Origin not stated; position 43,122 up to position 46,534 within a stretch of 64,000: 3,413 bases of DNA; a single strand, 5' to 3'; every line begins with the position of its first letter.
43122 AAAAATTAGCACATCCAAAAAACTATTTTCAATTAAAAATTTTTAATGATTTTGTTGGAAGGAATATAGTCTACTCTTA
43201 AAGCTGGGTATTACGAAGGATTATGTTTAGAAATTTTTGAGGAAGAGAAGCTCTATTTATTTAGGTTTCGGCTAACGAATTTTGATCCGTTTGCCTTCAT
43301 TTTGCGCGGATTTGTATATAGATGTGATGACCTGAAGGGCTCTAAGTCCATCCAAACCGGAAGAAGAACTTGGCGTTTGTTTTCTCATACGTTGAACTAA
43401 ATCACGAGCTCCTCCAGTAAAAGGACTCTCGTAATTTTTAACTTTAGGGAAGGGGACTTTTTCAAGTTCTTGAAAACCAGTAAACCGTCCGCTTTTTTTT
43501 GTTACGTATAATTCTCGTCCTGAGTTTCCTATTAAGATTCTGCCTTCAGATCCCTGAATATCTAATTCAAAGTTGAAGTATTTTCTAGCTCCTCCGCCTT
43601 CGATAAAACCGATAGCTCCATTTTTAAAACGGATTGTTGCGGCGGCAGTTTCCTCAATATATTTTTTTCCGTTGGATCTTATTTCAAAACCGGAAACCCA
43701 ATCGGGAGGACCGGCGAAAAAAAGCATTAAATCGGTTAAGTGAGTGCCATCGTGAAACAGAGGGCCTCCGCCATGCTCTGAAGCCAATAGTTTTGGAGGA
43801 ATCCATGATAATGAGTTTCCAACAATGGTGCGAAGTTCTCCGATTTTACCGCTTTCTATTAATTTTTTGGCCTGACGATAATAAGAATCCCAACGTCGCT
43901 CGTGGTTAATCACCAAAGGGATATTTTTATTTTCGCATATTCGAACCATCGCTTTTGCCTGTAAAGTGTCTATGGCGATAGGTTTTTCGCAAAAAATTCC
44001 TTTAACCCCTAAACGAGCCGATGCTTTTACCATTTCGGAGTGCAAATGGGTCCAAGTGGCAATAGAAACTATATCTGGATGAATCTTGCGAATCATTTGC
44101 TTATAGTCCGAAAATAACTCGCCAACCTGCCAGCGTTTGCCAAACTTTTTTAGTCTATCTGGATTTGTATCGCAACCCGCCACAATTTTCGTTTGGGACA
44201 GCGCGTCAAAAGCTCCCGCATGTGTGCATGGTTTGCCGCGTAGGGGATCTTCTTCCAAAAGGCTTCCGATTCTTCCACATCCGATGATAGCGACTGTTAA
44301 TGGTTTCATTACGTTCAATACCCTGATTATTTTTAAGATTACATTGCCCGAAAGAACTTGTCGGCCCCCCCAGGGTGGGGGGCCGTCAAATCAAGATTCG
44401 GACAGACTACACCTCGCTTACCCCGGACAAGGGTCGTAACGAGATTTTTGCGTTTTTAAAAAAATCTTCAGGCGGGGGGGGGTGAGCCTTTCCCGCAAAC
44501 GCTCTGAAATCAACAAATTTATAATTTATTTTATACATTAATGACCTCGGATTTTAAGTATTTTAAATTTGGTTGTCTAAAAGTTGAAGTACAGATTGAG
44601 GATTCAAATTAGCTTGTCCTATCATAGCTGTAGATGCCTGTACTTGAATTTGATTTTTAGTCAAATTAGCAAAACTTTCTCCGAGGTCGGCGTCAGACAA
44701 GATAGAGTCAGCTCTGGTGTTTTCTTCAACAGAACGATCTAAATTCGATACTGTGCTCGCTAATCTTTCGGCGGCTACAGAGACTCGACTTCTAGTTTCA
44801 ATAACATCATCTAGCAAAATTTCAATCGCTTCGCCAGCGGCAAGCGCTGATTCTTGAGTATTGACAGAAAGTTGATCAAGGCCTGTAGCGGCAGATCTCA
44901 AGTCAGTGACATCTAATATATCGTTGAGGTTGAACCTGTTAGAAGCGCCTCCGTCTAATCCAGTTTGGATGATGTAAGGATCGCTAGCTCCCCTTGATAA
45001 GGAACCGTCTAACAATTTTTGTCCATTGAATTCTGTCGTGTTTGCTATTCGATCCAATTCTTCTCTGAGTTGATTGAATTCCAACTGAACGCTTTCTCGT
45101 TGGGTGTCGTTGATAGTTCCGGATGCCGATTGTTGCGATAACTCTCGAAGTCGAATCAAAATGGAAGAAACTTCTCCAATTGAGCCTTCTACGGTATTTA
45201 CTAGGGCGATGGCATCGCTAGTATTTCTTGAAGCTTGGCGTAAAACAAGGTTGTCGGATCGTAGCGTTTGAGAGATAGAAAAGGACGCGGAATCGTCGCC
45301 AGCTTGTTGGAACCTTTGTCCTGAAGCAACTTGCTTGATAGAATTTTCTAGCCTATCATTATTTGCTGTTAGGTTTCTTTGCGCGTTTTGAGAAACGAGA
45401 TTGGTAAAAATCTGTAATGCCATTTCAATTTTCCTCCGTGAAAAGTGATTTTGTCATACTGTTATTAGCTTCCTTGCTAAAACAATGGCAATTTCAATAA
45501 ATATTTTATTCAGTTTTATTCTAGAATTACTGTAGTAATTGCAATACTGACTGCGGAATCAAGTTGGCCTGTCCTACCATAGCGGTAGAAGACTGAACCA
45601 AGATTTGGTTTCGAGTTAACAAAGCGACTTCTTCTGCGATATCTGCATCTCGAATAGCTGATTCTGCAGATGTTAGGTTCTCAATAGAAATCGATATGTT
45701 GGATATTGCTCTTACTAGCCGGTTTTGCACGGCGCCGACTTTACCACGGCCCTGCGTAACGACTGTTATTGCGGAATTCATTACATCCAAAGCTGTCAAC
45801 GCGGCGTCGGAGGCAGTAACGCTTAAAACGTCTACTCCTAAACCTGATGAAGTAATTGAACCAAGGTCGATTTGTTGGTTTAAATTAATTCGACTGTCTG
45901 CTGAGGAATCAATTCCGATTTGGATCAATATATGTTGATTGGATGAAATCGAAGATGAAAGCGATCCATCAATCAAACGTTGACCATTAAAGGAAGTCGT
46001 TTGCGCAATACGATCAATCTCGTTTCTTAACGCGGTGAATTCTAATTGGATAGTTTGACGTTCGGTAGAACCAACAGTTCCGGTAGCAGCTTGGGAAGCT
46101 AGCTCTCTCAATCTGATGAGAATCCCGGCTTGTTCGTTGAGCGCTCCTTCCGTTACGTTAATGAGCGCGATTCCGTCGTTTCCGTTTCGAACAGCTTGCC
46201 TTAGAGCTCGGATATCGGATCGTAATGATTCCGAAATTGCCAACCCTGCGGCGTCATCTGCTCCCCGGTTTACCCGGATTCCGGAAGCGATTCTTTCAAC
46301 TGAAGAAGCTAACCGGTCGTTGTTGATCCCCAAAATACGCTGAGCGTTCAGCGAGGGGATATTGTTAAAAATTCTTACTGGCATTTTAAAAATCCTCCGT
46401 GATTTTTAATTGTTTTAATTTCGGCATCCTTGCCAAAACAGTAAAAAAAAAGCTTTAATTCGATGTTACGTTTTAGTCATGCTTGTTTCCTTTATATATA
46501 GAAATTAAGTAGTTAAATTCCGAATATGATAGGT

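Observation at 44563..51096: Five tandem flagellin paralogues organised as repeated promoter-leader-CDS cassettes, isolated from other flagellar genes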

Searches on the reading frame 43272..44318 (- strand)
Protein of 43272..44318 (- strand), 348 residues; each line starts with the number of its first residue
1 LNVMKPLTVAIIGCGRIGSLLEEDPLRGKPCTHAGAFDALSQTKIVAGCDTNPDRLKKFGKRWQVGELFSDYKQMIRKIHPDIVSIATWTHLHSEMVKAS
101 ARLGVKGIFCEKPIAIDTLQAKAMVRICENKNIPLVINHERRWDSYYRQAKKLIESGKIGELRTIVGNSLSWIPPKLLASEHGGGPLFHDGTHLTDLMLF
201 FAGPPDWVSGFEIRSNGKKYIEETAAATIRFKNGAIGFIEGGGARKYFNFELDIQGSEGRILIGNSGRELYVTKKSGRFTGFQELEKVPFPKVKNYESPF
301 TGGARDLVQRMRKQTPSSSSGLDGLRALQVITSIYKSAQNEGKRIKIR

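Call 4: search_protein_families(library=pfam, proteins=[window:43272-44318:-], max_evalue=0.01)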
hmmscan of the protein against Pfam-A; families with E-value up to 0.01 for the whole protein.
window:43272-44318:- (348 aa): 4 families
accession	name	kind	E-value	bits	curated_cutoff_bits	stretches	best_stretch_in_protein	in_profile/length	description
PF22725.1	GFO_IDH_MocA_C3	-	9.8e-20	71.2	27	1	147-261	1-123/124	GFO/IDH/MocA C-terminal domain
PF01408.29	GFO_IDH_MocA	-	1.2e-19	71.6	24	1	8-138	2-119/120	Oxidoreductase family, NAD-binding Rossmann fold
PF02894.22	GFO_IDH_MocA_C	-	2.1e-17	64.1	22.9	1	151-342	1-214/218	Oxidoreductase family, C-terminal alpha/beta domain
PF22685.1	Gal80p_C-like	-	0.0051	17.4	29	0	148-174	4-32/152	Gal80p, C-terminal domain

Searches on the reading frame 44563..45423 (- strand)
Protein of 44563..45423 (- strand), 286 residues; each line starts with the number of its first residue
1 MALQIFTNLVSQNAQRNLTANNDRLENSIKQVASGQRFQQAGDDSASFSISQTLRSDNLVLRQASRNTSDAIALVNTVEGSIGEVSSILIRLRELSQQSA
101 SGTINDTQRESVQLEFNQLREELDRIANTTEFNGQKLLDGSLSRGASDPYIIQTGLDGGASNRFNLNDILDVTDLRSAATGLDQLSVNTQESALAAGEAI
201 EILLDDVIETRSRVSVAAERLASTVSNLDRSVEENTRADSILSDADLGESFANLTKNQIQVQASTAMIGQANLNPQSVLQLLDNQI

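Call 4: search_protein_families(library=pfam, proteins=[window:44563-45423:-], max_evalue=0.01)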
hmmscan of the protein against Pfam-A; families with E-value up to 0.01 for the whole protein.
window:44563-45423:- (286 aa): 2 families
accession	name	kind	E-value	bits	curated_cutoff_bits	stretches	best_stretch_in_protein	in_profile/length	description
PF00669.25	Flagellin_N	-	6.1e-35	120.7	26.6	1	5-141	1-137/139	Bacterial flagellin N-terminal helical region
PF00700.27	Flagellin_C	-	5.8e-14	52.6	23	1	199-282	3-86/86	Bacterial flagellin C-terminal helical region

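Call 70: search_protein_families(library=ncbifam, proteins=[window:44566-45423:-], max_evalue=0.05)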
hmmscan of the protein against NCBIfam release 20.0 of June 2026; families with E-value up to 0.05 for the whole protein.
window:44566-45423:- (286 aa): 30 families (the best 25 are shown)
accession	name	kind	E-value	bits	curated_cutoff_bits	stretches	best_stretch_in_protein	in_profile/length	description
NF009448.0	PRK12806.1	equivalog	1.4e-51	175.8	531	2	1-144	1-144/475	flagellin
NF009444.0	PRK12802.1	equivalog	5.5e-47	160.6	332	1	1-282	1-281/282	flagellin domain-containing protein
NF006467.0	PRK08869.1-2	subfamily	2.2e-46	158.8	443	2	1-159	1-154/400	flagellin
NF009446.0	PRK12804.1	subfamily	3.1e-42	145.1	352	1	4-282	2-300/301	flagellin Hag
NF009449.0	PRK12807.1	subfamily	2e-41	142.5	347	1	4-282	2-286/287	flagellin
NF006468.0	PRK08869.1-3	subfamily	7.7e-41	140.4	436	2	1-143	1-143/378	polar flagellin E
NF006466.0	PRK08869.1-1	subfamily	1.2e-39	137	426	2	1-169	1-164/377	flagellin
NF038071.1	lat_flg_LafA_2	exception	5e-38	131.1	365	1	1-282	1-283/284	lateral flagellin LafA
NF006469.0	PRK08869.1-4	equivalog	8.4e-37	127.4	627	2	1-146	1-146/377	flagellin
NF005294.0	PRK06819.1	subfamily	9.8e-37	127.3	387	2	1-195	1-183/376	FliC/FljB family flagellin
NF009447.0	PRK12805.1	equivalog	2.3e-33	115.9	404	1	4-283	2-286/287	FliC/FljB family flagellin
NF009450.0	PRK12808.1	equivalog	6.4e-31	108.4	476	2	4-141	2-139/476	flagellin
NF009445.0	PRK12803.1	equivalog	1.5e-30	106.6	450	2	7-139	5-137/335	flagellin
NF010115.0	PRK13588.1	subfamily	7.3e-29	101.1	503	2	1-143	1-143/514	flagellin B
NF005953.0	PRK08026.1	subfamily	8.2e-28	98.2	619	2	1-168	1-172/548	FliC/FljB family flagellin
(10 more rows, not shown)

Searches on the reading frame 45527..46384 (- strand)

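Call 4: search_protein_families(library=pfam, proteins=[window:45527-46384:-], max_evalue=0.01)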
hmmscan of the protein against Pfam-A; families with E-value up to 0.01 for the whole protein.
window:45527-46384:- (285 aa): 2 families
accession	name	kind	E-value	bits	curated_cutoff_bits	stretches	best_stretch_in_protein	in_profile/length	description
PF00669.25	Flagellin_N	-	3.2e-41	141.1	26.6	1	6-141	2-137/139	Bacterial flagellin N-terminal helical region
PF00700.27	Flagellin_C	-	1e-23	83.9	23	1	199-284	1-86/86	Bacterial flagellin C-terminal helical region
